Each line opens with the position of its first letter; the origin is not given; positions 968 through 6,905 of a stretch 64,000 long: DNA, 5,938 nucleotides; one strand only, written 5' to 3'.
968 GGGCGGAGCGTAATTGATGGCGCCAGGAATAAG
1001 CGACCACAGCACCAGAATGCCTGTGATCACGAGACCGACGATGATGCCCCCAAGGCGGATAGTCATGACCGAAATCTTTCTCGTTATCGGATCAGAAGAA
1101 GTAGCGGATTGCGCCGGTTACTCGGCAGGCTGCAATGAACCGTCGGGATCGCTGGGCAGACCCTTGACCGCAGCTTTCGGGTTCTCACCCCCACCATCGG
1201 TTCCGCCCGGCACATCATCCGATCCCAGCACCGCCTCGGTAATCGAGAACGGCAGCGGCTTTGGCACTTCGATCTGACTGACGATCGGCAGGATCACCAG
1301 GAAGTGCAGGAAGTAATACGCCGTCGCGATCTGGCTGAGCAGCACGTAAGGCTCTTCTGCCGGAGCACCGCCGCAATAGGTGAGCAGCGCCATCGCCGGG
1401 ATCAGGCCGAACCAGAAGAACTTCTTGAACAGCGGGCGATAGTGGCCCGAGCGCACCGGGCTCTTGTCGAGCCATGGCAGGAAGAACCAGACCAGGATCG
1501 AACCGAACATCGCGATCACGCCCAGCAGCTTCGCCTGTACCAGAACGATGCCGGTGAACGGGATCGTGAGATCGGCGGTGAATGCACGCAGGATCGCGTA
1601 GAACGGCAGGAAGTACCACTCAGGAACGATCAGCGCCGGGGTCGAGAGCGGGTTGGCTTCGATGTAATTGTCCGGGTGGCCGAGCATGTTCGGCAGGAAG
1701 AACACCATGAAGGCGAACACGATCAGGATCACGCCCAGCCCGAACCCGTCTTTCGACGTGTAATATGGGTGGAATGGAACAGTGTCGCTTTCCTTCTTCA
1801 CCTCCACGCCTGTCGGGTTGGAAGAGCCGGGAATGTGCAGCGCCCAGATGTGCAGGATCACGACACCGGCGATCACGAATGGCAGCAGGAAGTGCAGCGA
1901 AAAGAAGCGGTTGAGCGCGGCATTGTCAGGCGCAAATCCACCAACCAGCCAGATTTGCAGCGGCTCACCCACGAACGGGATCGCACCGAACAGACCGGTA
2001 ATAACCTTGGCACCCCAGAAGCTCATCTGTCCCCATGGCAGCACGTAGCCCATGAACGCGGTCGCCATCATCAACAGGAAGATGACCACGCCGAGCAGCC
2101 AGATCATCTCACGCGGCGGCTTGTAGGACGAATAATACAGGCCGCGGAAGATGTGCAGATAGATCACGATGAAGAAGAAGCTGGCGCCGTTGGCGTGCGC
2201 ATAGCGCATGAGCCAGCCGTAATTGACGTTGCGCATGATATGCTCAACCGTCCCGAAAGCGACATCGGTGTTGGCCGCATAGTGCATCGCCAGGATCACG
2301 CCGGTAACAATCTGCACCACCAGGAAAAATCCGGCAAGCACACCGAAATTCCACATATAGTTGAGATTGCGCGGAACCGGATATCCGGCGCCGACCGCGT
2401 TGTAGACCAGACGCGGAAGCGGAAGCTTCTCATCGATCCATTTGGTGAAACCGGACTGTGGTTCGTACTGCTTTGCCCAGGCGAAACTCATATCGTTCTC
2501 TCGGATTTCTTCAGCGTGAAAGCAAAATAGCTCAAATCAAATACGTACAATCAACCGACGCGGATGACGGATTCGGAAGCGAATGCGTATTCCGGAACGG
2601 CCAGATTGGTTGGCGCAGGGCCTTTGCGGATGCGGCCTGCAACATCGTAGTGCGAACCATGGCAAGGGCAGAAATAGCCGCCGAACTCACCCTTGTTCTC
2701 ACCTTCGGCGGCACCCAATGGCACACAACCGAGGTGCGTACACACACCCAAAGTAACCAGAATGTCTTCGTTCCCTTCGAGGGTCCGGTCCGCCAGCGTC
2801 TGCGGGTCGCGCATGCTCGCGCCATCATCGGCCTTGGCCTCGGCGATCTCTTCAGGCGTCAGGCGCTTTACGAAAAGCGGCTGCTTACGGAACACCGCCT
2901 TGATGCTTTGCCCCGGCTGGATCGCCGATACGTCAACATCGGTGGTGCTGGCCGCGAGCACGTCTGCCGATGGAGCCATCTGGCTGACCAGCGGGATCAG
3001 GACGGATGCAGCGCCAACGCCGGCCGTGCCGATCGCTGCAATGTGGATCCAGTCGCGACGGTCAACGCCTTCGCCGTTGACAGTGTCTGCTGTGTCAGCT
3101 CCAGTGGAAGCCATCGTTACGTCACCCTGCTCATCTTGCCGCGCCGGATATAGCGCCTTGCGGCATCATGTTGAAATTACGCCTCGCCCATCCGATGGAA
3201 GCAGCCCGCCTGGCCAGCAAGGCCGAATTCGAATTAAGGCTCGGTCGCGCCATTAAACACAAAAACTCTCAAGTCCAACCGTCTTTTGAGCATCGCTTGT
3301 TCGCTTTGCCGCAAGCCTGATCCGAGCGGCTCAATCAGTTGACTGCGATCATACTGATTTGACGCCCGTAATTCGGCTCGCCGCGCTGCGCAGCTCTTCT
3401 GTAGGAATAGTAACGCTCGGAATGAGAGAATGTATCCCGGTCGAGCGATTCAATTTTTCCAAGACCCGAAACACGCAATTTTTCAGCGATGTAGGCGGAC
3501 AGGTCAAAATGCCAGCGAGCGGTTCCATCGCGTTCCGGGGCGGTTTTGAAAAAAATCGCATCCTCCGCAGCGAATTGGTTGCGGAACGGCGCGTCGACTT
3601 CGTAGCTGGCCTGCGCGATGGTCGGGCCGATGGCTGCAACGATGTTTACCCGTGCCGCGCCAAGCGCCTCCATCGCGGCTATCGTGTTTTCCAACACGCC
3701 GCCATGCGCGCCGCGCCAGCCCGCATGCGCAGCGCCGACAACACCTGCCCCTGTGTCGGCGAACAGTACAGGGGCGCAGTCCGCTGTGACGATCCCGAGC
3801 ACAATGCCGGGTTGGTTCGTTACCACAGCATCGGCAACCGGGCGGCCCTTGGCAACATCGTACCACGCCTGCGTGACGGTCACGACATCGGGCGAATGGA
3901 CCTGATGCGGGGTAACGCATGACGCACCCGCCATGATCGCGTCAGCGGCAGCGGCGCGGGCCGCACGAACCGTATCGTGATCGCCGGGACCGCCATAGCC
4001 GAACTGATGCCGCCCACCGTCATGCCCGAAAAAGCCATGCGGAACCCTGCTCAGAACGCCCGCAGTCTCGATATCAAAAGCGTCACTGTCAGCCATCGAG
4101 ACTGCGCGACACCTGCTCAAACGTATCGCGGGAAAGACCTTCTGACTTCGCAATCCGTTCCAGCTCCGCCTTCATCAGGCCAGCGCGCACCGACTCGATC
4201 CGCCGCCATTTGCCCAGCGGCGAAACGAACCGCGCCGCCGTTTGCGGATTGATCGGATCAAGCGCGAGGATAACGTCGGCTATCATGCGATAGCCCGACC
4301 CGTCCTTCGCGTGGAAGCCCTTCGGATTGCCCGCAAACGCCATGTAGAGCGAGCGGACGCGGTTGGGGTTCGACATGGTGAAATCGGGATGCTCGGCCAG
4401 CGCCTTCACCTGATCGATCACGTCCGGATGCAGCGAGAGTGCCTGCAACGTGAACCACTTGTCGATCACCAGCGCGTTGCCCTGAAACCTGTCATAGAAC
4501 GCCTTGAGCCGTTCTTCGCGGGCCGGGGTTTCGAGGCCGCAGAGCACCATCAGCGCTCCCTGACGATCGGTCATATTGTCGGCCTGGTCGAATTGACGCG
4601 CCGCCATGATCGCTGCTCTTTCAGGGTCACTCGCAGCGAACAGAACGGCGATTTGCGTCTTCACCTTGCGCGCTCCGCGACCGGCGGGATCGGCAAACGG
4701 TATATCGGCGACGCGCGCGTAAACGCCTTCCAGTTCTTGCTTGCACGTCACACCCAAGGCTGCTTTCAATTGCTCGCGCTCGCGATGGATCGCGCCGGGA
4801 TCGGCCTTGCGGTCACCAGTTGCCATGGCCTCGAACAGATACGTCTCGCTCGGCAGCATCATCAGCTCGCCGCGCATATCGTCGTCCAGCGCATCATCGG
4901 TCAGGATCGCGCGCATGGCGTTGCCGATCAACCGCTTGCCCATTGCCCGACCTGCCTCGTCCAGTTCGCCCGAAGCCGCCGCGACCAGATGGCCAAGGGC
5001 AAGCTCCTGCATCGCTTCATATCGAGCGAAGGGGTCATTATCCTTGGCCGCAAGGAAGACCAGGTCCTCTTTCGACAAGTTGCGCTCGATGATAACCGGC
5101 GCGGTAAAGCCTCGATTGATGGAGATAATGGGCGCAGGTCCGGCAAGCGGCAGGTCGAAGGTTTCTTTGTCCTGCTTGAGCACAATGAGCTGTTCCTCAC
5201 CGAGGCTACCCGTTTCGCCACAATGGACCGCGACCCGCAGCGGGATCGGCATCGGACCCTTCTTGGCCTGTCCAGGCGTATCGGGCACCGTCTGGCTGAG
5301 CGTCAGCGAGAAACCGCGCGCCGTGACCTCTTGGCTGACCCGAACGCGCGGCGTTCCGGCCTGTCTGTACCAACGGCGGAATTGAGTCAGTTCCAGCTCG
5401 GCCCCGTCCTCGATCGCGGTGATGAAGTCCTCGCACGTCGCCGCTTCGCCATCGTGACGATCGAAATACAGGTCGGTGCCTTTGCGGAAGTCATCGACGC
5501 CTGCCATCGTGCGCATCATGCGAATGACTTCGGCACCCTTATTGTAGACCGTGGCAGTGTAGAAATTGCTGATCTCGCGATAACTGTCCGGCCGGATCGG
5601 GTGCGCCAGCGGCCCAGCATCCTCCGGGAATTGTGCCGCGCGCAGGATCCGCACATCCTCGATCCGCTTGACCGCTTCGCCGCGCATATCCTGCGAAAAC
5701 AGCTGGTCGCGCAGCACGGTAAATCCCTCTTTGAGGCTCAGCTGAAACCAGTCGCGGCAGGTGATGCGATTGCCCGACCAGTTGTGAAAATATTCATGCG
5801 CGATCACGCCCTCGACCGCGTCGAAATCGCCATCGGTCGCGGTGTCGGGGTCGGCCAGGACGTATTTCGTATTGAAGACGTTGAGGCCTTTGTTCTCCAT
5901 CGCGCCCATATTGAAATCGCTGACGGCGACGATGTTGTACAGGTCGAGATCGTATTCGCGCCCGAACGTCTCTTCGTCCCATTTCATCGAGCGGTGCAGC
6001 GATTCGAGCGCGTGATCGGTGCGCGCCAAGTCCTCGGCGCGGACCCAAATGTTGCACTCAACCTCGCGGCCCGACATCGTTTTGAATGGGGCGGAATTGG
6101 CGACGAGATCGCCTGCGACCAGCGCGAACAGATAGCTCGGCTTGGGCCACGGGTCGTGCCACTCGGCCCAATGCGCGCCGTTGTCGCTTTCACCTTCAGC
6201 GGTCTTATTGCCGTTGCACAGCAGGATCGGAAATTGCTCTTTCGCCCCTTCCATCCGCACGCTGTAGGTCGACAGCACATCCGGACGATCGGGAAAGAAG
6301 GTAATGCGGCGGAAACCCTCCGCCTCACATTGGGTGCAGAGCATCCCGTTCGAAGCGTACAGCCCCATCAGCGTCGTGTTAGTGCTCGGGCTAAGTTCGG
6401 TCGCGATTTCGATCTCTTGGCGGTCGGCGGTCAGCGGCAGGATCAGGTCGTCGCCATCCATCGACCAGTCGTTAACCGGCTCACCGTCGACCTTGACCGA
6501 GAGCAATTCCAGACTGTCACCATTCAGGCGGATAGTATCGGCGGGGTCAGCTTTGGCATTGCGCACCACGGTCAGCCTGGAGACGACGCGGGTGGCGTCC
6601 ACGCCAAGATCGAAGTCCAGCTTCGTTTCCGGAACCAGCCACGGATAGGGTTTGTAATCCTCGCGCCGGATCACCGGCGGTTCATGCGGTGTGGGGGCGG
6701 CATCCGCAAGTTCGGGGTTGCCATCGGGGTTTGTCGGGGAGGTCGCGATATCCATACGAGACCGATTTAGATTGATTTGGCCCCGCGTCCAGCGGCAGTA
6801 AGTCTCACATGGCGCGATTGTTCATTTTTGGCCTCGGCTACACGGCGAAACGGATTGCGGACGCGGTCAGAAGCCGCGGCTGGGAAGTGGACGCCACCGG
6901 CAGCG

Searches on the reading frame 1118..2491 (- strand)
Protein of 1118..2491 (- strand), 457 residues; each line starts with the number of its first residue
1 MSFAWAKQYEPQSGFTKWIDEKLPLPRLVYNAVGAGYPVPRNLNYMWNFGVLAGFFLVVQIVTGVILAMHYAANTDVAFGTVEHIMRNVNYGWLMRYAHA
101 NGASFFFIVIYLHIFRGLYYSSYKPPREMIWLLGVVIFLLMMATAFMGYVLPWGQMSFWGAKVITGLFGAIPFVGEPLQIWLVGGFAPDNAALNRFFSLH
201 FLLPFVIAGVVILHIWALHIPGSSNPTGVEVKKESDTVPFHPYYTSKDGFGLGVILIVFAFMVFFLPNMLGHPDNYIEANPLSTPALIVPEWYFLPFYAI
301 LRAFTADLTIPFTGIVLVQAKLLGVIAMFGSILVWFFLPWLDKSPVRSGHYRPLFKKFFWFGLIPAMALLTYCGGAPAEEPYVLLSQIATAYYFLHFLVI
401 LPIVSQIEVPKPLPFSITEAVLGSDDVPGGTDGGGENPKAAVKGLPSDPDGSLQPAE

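Call 38: search_protein_families(library=pfam, proteins=[window:1118-2491:-], max_evalue=0.01)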
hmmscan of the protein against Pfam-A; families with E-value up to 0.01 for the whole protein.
window:1118-2491:- (457 aa): 3 families
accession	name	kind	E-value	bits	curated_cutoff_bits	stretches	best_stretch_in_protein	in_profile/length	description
PF00033.24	Cytochrome_B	-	5.4e-72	242.1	27.2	1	36-219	3-186/189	Cytochrome b/b6/petB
PF13631.11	Cytochrom_B_N_2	-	7.6e-43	146.8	27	1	105-273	2-169/169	Cytochrome b(N-terminal)/b6/petB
PF00032.22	Cytochrom_B_C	-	7.8e-38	129.3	20.7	1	278-394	1-102/102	Cytochrome b(C-terminal)/b6/petD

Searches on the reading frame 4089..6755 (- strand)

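Call 38: search_protein_families(library=pfam, proteins=[window:4089-6755:-], max_evalue=0.01)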
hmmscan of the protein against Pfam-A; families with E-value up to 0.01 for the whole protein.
window:4089-6755:- (888 aa): 5 families
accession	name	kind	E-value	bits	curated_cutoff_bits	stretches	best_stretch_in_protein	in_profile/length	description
PF17432.8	DUF3458_C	-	1.6e-107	360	24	1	563-886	2-319/320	Domain of unknown function (DUF3458_C) ARM repeats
PF01433.26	Peptidase_M1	-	5.5e-54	183.5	27.7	1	249-462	2-218/218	Peptidase family M1 domain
PF11940.14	DUF3458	-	7.7e-19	68.3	28.6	1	467-558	1-94/95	Domain of unknown function (DUF3458) Ig-like fold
PF17900.6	Peptidase_M1_N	-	9.8e-14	52.3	25.8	1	46-209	7-186/186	Peptidase M1 N-terminal domain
PF09621.15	LcrR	-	0.0083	16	21.2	0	735-772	89-124/138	Type III secretion system regulator (LcrR)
